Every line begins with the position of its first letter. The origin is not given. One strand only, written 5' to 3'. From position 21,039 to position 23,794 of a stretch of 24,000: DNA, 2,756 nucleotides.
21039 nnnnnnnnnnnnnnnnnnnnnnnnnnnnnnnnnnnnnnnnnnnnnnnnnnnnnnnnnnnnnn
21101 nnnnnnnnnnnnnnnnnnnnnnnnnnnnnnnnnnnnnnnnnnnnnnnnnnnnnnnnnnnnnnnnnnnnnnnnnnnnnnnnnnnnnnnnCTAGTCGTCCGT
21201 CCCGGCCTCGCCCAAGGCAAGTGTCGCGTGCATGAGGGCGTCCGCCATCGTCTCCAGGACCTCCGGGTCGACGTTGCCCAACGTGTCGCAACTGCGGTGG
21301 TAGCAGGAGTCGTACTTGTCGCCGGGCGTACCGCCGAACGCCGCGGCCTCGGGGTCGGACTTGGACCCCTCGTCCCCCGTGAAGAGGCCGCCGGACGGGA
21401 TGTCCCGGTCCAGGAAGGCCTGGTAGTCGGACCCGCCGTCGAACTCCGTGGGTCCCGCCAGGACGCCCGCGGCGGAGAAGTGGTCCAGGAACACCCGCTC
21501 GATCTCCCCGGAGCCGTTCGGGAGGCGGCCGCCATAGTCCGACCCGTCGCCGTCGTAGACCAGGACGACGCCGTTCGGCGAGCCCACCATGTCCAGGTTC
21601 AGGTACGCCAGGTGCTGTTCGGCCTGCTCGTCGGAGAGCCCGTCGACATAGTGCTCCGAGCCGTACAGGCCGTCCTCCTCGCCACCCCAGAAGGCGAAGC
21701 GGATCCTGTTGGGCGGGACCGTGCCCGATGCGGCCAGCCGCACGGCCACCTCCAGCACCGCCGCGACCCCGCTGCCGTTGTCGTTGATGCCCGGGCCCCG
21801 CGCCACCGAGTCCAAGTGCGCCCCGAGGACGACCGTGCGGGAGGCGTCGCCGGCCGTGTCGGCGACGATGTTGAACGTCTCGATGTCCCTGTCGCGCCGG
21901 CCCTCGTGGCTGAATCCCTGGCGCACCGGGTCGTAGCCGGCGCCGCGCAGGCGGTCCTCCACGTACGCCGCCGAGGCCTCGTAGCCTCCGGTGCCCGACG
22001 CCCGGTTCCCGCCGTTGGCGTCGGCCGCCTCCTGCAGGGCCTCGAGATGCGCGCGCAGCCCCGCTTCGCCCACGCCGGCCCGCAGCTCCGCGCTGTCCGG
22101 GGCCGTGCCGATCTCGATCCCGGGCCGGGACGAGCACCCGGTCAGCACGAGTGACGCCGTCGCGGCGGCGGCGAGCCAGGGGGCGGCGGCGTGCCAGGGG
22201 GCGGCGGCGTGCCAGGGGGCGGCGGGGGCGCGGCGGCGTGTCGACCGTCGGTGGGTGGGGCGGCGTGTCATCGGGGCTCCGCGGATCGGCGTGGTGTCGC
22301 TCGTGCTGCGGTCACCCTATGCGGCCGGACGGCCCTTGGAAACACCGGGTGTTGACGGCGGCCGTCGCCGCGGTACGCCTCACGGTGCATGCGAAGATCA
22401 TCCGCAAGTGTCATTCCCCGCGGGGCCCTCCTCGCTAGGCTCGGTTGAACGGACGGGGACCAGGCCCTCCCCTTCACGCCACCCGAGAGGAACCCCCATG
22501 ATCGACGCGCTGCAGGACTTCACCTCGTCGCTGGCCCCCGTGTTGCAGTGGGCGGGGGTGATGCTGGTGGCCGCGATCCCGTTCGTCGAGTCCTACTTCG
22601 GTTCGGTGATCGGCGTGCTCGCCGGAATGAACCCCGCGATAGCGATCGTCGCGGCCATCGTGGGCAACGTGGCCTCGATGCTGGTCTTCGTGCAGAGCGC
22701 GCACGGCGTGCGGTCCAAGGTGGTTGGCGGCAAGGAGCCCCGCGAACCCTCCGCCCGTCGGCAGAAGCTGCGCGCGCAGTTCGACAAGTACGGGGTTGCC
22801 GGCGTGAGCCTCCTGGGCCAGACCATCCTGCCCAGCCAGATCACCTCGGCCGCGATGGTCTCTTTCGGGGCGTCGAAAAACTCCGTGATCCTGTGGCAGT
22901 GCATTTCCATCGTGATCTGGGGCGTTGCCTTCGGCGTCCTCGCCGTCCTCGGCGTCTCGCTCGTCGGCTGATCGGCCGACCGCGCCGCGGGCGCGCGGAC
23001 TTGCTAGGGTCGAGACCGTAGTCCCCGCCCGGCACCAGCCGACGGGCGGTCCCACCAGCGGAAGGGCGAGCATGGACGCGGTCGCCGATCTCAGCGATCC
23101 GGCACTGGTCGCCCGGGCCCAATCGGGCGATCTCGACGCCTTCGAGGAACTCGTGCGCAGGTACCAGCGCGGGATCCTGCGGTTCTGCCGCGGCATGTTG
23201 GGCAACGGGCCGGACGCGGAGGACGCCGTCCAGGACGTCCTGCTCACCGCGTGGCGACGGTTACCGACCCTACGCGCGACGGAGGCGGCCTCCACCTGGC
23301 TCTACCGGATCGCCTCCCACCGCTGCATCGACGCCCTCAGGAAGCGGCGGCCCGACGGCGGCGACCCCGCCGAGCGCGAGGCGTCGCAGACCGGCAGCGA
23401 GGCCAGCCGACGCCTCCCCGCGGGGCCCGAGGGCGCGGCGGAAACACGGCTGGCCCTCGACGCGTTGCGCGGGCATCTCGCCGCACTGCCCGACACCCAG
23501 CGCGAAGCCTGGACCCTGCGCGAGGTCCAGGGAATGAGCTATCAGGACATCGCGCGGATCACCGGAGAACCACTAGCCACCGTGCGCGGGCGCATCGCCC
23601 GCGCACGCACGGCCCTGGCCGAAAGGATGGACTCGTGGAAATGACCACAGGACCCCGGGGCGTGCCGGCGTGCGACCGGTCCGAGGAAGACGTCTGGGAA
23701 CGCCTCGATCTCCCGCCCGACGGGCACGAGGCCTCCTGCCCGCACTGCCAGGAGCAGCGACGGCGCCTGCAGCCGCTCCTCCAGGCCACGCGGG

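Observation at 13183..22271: SARP - aspartate kinase - DABA transaminase - Pls-like synthetase - peptidase locus: candidate poly(2,4-diaminobutyrate)-type cationic homopolymer pathway with its own precursor supply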

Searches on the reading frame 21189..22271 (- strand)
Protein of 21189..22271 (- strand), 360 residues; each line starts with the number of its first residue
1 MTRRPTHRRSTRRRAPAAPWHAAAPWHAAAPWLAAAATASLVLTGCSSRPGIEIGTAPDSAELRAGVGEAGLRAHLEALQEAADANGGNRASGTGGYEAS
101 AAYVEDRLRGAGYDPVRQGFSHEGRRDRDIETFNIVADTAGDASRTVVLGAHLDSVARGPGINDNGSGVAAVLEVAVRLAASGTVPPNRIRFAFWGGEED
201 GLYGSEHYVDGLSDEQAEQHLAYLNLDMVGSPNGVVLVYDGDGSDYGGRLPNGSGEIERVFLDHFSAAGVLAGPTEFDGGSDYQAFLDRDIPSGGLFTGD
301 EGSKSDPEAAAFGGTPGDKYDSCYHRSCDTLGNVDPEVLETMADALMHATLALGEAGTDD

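Call 10: search_protein_families(library=pfam, proteins=[window:21189-22271:-])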
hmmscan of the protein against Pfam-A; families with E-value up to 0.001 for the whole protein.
window:21189-22271:- (360 aa): 2 families
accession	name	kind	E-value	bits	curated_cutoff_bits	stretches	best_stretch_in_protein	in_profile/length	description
PF04389.22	Peptidase_M28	-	1.2e-45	156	21.3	1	134-348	1-191/193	Peptidase family M28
PF01546.33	Peptidase_M20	-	5.4e-09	36.7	24.6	1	156-221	27-93/206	Peptidase family M20/M25/M40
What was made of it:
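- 21189..22271 (-): SGAP-type M28 aminopeptidase, predicted lipoprotein (lipobox LTGC at residues 43-46); candidate polymer-trimming or self-protection hydrolase. Pfam M28 156 bits (call 10).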

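Call 11: search_protein_families(library=ncbifam, proteins=[window:21189-22271:-])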
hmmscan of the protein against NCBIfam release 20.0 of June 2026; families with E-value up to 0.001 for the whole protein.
window:21189-22271:- (360 aa): 7 families
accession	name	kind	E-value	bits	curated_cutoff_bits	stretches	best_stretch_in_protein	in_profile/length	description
NF045908.1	AminopepLapALeg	equivalog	1.5e-09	37.2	600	1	146-230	206-290/396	aminopeptidase LapA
NF007568.0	PRK10199.1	equivalog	4.5e-07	29.5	298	1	161-228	140-205/346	aminopeptidase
NF006771.0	PRK09290.1-5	subfamily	7e-06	24.8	399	1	134-216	61-149/413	allantoate amidohydrolase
TIGR01910.1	DapE-ArgE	subfamily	3.5e-05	23.2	217.6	0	159-210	100-151/373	ArgE/DapE family deacylase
NF006770.0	PRK09290.1-4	equivalog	0.00033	19.5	372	1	93-204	20-129/403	allantoate amidohydrolase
NF005913.0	PRK07906.1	subfamily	0.00067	18.4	382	0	149-211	106-169/442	hypothetical protein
NF010589.0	PRK13983.1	equivalog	0.00069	18.6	333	0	90-159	31-100/409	M20 family metallo-hydrolase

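Call 91: search_solved_structures(query=window:21189-22271:-, max_evalue=1e-10, show_alignments=1)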
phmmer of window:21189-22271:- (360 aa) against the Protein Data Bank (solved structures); distinct sequences matched with E-value up to 1e-10: 10.
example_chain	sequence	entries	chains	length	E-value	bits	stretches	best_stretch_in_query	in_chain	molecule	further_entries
8ac9_A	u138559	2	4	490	1.1e-73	252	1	129-351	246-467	Keratinase KP1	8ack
8ac7_B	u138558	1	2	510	1.3e-73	251.8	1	129-351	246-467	Keratinase KP1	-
8acg_F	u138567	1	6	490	7.9e-73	249.2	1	129-351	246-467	Keratinase KP1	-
8acr_A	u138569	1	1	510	9.1e-73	249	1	129-351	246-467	Keratinase KP1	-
1cp7_A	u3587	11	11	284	1.3e-59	205.7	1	70-354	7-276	AMINOPEPTIDASE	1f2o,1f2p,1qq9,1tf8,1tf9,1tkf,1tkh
2ek8_A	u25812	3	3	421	2.5e-17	66.6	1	128-244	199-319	Aminopeptidase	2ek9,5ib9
6hc6_A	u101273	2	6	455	4e-15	59.4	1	147-232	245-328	Aminopeptidase YwaD | Aminopeptidase Y (Arg Lys Leu preference)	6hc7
9oqa_A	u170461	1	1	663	1.1e-13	54.6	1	89-230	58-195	Autotransporter domain-containing protein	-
7oez_A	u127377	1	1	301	5.9e-11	45.6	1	133-235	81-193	Leucine aminopeptidase A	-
6zep_A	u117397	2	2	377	9.7e-11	44.9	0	134-235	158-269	Leucine aminopeptidase A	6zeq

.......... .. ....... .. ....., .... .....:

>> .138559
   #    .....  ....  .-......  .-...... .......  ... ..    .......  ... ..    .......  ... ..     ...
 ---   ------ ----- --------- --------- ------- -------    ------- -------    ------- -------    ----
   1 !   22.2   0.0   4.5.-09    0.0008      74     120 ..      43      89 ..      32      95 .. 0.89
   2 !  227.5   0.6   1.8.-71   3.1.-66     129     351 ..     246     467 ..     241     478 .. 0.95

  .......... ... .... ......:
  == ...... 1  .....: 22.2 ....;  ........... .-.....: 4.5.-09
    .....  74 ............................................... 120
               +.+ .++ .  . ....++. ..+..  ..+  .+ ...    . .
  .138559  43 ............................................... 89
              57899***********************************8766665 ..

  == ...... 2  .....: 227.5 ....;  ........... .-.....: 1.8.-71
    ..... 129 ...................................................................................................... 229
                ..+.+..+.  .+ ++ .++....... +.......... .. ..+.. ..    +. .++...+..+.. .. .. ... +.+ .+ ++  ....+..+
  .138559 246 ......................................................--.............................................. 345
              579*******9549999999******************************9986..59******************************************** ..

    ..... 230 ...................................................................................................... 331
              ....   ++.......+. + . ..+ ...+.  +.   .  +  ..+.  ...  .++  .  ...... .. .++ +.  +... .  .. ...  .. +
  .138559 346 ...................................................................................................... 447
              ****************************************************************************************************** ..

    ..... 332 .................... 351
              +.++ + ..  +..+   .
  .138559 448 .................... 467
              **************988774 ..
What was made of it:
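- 21189..22271 (-): Matches keratinase KP1 8AC9 at 1e-73 and S. griseus aminopeptidase 1CP7 at 1e-59, with metal-ligand motifs conserved in the alignment (call 91).
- On M28 aminopeptidase (S. griseus aminopeptidase type): It aligns to 8AC9 and 1CP7, with the GAHLDS, NDNGSG, GGEEDG, NLDMVG and CYHxxCD motifs conserved (call 91).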

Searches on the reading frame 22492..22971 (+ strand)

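Call 16: search_protein_families(library=pfam, proteins=[window:22492-22971:+], max_evalue=0.01)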
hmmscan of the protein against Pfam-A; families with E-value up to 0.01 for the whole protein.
window:22492-22971:+ (159 aa): 1 family
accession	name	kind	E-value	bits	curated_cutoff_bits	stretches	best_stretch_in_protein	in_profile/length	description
PF06695.16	Sm_multidrug_ex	-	0.00012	23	30.7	1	37-145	5-120/121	Putative small multi-drug export protein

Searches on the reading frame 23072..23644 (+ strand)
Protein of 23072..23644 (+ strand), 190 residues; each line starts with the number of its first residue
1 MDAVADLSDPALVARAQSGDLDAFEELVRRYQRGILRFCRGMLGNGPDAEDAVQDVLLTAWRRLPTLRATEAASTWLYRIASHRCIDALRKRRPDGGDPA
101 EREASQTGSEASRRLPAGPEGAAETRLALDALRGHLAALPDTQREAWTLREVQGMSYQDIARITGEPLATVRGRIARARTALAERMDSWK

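Call 16: search_protein_families(library=pfam, proteins=[window:23072-23644:+], max_evalue=0.01)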
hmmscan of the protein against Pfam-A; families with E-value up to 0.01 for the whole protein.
window:23072-23644:+ (190 aa): 6 families
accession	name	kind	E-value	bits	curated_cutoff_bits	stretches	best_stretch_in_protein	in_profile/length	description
PF04542.20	Sigma70_r2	-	8.7e-21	73.9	24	1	27-93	1-69/71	Sigma-70 region 2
PF08281.18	Sigma70_r4_2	-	1.2e-13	50.9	25.7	1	134-182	6-54/54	Sigma-70, region 4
PF04545.22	Sigma70_r4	-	5.5e-07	29.4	24.1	1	136-182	2-48/50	Sigma-70, region 4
PF07638.17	Sigma70_ECF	-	2e-06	28.3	21.1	1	12-187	7-184/185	ECF sigma factor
PF22029.2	PhyR_sigma2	-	0.0018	18.7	27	1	37-80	10-53/55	Sigma2 domain of PhyR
PF12645.13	HTH_16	-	0.0025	18.3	22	1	12-40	3-31/65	Helix-turn-helix domain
